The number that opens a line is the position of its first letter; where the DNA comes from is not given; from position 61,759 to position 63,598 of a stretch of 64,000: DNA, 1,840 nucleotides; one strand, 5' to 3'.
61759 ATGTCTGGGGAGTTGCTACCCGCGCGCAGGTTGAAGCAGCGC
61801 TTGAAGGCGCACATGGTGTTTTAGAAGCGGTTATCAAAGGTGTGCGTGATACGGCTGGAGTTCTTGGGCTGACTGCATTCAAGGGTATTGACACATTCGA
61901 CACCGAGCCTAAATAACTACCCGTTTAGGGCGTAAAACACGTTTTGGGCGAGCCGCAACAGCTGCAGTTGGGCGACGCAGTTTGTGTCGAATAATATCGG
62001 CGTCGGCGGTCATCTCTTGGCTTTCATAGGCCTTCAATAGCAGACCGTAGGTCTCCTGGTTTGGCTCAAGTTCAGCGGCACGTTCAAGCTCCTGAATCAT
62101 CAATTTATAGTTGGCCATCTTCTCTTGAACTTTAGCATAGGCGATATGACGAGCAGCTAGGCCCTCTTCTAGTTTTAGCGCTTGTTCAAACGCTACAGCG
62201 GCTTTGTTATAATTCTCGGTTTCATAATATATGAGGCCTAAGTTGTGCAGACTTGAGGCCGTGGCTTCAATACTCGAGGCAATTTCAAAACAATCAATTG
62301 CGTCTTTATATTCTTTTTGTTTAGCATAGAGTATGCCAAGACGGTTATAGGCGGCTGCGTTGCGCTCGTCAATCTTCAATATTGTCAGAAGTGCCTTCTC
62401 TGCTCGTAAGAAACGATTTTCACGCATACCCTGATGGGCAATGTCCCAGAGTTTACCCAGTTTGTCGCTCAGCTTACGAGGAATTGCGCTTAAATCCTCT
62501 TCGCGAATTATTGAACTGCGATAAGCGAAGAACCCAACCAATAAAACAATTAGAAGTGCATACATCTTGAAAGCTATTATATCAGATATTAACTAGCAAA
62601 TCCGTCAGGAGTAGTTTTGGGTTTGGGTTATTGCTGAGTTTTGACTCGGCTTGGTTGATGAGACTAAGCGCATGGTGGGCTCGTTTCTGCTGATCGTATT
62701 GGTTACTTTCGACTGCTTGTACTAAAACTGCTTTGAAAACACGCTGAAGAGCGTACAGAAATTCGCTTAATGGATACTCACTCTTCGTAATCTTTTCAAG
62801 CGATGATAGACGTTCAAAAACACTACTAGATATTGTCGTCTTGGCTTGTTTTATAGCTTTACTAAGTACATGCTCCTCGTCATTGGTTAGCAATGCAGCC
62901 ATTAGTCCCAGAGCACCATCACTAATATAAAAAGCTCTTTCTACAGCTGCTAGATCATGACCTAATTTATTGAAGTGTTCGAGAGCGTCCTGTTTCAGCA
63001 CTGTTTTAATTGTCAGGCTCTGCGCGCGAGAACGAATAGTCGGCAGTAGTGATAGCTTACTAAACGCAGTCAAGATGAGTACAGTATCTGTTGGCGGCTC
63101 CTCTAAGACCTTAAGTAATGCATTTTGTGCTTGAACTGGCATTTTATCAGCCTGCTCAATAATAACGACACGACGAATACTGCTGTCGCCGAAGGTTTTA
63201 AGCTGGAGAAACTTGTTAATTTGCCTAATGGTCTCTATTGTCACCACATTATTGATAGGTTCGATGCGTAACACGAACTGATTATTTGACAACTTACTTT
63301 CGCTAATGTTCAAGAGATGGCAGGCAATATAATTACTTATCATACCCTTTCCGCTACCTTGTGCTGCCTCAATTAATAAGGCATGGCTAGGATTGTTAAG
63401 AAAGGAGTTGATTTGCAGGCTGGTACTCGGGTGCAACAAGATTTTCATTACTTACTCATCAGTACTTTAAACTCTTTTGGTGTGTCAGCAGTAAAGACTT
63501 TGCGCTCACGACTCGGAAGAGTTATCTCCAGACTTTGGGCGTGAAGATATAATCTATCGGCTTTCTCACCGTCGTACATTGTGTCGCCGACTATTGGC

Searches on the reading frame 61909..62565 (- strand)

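Call 80: search_protein_families(library=pfam, proteins=[window:61909-62565:-], max_evalue=0.00001)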
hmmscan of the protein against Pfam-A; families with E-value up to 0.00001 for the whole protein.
window:61909-62565:- (218 aa): 11 families
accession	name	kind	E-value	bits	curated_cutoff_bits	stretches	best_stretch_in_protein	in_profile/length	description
PF13424.12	TPR_12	-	1.5e-15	57.6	30.1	1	70-132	3-74/77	Tetratricopeptide repeat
PF00515.34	TPR_1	-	1.7e-14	53.3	27.8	2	70-94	1-25/34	Tetratricopeptide repeat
PF07719.23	TPR_2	-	7.4e-14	51.1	27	1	104-134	2-32/34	Tetratricopeptide repeat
PF13181.12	TPR_8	-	2.3e-11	43.3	25.7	0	103-134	1-32/34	Tetratricopeptide repeat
PF13374.12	TPR_10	-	8.4e-11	42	27.5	1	102-132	1-31/42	Tetratricopeptide repeat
PF13432.12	TPR_16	-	8.3e-07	29.8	32.7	0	48-94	9-55/65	Tetratricopeptide repeat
PF14559.12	TPR_19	-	1.7e-06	28.7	25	0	48-101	3-56/68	Tetratricopeptide repeat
PF23914.1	TPR_CcmH_CycH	-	2.2e-06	28.1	42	0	51-97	102-148/158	Cytochrome c-type biogenesis protein H TPR domain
PF13414.12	TPR_11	-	2.4e-06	27.6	26.8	0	63-83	21-41/42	TPR repeat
PF13176.12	TPR_7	-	2.4e-06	27.6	27.9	0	105-134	1-30/36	Tetratricopeptide repeat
PF13371.12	TPR_9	-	5.6e-06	26.7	35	0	47-101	6-60/73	Tetratricopeptide repeat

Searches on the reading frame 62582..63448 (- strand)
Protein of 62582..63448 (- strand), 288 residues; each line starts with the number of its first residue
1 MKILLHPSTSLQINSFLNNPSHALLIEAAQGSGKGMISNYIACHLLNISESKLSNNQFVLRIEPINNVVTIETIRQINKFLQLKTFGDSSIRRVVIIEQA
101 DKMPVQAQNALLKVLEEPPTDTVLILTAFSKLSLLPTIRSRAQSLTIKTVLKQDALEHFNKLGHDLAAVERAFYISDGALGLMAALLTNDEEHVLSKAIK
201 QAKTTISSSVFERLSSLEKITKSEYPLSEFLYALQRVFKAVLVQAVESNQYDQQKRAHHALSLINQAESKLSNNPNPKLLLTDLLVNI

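Call 80: search_protein_families(library=pfam, proteins=[window:62582-63448:-], max_evalue=0.00001)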
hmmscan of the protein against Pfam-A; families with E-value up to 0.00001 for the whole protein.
window:62582-63448:- (288 aa): 1 family
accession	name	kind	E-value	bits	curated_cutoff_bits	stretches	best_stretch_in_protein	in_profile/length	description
PF13177.12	DNA_pol3_delta2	-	1.8e-26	93.5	27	1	18-149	16-159/161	DNA polymerase III, delta subunit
